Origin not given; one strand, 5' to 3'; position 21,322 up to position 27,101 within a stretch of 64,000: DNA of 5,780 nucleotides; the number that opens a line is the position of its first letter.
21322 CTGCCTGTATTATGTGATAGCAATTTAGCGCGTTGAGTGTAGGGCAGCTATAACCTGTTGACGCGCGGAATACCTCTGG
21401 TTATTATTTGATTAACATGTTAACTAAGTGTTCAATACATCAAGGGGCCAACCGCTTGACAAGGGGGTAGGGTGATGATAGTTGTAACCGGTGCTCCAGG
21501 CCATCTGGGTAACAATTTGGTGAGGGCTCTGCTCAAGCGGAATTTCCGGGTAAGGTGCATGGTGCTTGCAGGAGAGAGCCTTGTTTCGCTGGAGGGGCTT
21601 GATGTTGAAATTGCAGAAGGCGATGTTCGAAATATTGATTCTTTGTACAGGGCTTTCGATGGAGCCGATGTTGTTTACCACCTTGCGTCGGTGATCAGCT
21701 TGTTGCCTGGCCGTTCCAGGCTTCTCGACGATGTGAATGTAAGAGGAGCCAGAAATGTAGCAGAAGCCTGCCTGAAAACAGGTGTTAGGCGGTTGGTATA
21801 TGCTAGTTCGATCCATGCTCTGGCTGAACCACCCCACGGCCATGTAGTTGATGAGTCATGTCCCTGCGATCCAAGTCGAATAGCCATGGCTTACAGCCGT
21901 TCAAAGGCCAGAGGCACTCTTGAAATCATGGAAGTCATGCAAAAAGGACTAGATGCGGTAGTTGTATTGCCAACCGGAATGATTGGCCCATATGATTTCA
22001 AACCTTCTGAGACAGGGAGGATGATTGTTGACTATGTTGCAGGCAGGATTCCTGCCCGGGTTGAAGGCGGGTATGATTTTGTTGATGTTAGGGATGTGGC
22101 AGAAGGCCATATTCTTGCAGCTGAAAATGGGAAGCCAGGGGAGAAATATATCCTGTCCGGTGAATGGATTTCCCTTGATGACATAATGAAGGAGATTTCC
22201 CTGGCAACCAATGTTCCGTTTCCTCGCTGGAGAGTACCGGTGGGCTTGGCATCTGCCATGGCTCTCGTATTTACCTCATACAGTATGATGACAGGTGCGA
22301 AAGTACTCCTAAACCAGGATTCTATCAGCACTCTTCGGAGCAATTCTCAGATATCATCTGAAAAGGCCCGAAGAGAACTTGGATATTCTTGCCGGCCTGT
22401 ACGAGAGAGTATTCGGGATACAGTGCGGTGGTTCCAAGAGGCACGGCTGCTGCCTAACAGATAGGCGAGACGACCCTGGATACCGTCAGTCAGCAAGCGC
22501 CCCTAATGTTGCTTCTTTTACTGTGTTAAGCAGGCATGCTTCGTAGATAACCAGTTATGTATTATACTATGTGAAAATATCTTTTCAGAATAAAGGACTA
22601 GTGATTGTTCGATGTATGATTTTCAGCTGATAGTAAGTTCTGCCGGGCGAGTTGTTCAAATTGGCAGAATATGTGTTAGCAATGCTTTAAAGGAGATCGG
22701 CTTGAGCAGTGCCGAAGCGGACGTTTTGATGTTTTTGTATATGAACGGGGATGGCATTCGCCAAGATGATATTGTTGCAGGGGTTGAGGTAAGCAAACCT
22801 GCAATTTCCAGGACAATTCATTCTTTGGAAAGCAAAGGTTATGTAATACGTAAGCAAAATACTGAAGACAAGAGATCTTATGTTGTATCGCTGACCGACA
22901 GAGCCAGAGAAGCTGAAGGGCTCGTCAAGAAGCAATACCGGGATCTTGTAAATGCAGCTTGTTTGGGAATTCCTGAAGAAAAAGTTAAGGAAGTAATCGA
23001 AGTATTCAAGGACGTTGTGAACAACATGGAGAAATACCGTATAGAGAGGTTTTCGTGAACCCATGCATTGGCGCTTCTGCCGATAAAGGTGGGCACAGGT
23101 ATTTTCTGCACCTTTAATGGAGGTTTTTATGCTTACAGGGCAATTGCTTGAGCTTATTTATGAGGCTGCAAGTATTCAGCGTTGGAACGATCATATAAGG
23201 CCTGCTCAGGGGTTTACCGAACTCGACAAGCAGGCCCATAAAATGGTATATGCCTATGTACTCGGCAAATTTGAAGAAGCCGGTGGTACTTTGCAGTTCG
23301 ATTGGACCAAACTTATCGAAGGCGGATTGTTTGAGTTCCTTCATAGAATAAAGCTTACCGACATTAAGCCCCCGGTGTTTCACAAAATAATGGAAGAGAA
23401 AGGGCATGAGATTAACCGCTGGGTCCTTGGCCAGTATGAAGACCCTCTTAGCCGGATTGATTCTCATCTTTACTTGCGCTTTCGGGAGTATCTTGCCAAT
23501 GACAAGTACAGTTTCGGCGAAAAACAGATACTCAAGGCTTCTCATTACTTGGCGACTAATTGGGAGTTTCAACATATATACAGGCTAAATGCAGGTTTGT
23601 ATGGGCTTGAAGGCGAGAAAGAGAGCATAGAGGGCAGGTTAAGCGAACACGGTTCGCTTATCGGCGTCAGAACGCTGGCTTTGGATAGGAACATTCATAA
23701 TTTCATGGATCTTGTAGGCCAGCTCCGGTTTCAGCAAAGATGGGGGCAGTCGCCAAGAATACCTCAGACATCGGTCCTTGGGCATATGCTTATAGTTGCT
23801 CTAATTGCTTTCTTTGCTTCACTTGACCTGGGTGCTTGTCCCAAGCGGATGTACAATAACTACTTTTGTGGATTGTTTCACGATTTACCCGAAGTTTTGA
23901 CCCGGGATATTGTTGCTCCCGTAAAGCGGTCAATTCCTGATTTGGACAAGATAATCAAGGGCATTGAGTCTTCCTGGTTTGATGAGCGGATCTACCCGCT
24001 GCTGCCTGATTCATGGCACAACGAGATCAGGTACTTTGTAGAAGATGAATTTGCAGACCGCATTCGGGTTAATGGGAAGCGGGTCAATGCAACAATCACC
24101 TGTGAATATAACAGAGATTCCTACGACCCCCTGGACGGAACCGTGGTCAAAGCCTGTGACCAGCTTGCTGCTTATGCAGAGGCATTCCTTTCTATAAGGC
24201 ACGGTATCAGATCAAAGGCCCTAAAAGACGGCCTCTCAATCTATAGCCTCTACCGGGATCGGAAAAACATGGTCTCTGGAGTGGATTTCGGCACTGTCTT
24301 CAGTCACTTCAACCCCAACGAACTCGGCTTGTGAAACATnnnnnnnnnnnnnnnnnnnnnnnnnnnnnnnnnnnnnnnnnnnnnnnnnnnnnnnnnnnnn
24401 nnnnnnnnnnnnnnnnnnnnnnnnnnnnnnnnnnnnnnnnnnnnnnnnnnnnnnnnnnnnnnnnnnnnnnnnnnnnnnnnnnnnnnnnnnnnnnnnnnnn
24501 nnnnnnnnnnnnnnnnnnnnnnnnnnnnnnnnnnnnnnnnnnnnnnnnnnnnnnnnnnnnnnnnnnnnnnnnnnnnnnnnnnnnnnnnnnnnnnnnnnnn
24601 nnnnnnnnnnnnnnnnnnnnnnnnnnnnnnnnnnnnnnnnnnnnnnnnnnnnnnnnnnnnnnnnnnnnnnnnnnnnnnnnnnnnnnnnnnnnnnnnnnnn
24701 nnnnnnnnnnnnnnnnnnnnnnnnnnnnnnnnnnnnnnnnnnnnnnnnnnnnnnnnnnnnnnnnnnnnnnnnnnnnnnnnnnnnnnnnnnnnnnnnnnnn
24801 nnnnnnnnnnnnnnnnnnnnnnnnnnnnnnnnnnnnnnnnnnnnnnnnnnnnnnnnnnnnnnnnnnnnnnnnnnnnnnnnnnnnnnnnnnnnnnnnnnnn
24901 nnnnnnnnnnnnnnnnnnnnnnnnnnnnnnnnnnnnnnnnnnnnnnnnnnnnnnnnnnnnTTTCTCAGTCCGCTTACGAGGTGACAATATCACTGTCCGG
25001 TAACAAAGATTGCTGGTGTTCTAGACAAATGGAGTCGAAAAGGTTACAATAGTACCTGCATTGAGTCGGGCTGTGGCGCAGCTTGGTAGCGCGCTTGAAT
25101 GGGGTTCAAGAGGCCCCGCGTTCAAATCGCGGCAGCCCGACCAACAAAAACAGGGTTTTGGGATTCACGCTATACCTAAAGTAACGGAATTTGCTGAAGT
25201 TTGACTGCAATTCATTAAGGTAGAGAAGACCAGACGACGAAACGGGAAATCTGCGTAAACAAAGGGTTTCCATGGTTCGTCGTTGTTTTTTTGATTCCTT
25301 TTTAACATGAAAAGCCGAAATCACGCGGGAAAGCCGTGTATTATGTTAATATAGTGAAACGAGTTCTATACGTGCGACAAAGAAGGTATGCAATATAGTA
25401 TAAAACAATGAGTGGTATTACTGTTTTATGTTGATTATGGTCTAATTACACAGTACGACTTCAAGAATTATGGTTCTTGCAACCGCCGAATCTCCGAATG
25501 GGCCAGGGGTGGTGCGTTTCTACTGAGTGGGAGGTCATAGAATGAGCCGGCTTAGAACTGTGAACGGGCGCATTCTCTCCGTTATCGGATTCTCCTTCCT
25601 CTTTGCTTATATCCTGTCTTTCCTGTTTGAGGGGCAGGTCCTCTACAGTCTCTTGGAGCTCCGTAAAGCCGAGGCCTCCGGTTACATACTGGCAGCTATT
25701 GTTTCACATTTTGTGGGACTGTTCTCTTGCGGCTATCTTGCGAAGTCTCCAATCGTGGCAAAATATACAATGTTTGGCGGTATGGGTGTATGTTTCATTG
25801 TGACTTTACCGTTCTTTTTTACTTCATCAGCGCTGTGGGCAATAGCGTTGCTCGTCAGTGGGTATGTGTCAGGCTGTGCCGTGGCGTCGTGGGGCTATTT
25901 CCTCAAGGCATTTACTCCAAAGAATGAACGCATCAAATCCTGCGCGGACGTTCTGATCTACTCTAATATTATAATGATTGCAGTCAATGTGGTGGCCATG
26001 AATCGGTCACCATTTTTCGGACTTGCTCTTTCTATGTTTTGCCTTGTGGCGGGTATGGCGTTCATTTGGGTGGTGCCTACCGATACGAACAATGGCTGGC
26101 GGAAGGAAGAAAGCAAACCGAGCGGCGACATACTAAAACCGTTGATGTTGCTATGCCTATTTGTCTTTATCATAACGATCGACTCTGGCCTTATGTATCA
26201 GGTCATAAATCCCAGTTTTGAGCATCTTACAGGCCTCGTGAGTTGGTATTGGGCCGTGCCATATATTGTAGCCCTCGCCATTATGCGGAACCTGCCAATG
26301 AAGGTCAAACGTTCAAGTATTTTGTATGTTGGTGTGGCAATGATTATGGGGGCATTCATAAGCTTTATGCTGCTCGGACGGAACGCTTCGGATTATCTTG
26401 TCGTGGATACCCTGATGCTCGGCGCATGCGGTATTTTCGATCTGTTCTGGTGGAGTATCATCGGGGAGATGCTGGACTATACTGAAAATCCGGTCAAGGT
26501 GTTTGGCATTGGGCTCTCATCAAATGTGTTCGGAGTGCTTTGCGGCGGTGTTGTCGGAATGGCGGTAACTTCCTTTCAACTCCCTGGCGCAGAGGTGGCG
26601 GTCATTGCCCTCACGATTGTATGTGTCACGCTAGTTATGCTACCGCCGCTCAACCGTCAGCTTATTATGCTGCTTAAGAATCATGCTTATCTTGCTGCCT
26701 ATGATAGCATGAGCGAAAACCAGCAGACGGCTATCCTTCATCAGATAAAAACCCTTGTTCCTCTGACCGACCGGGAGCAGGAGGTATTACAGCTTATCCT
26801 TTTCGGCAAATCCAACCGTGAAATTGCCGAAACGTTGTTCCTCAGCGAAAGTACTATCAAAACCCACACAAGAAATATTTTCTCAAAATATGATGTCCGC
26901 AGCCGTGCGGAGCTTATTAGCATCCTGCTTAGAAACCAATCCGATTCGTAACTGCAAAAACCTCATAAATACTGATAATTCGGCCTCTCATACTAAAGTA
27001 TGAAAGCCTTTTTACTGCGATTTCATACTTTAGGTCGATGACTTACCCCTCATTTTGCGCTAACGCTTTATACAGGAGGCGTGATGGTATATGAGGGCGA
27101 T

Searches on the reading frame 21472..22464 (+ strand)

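Call 57: search_protein_families(library=pfam, proteins=[window:21472-22464:+], max_evalue=0.00001)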
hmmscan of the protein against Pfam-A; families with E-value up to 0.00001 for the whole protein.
window:21472-22464:+ (330 aa): 8 families
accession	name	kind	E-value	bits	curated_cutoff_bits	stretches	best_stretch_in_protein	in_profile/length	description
PF01370.27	Epimerase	-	3.4e-29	102.4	20.9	1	3-226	1-237/240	NAD dependent epimerase/dehydratase family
PF01073.25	3Beta_HSD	-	2e-24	86.5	22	1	4-219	1-231/280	3-beta hydroxysteroid dehydrogenase/isomerase family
PF13460.12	NAD_binding_10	-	1.3e-16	61.4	27.2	1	7-124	1-111/184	NAD(P)H-binding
PF05368.20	NmrA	-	9e-14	52.2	27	1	3-113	5-107/298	NmrA-like family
PF07993.18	NAD_binding_4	-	1.4e-10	41.2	20.1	0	62-184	86-216/258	Male sterility protein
PF16363.11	GDP_Man_Dehyd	-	6e-10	39.5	27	1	5-241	2-261/332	GDP-mannose 4,6 dehydratase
PF02719.21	Polysacc_synt_2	-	7.8e-08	32.3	20.2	1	3-114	1-129/293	Polysaccharide biosynthesis protein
PF04321.23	RmlD_sub_bind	-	3.1e-07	30.2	27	1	1-113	1-101/287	RmlD substrate binding domain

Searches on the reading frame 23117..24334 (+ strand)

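Call 57: search_protein_families(library=pfam, proteins=[window:23117-24334:+], max_evalue=0.00001)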
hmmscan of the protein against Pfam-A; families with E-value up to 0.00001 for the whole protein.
window:23117-24334:+ (405 aa): 2 families
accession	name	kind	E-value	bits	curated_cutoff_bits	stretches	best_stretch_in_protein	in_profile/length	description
PF13023.12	HD_3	-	3.9e-29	102.1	22.5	1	200-372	1-160/165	HD domain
PF12917.13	YfbR-like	-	1.5e-16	61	25.9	1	195-311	1-119/182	5'-deoxynucleotidase YfbR-like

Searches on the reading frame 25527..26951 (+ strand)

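Call 57: search_protein_families(library=pfam, proteins=[window:25527-26951:+], max_evalue=0.00001)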
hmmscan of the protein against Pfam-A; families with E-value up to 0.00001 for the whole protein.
window:25527-26951:+ (474 aa): 2 families
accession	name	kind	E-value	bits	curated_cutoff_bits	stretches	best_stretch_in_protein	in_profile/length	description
PF00196.25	GerE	-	6.8e-19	67.7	23.5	1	412-466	2-56/57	Bacterial regulatory proteins, luxR family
PF08281.18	Sigma70_r4_2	-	9.1e-06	25.7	25.7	0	413-448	11-47/54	Sigma-70, region 4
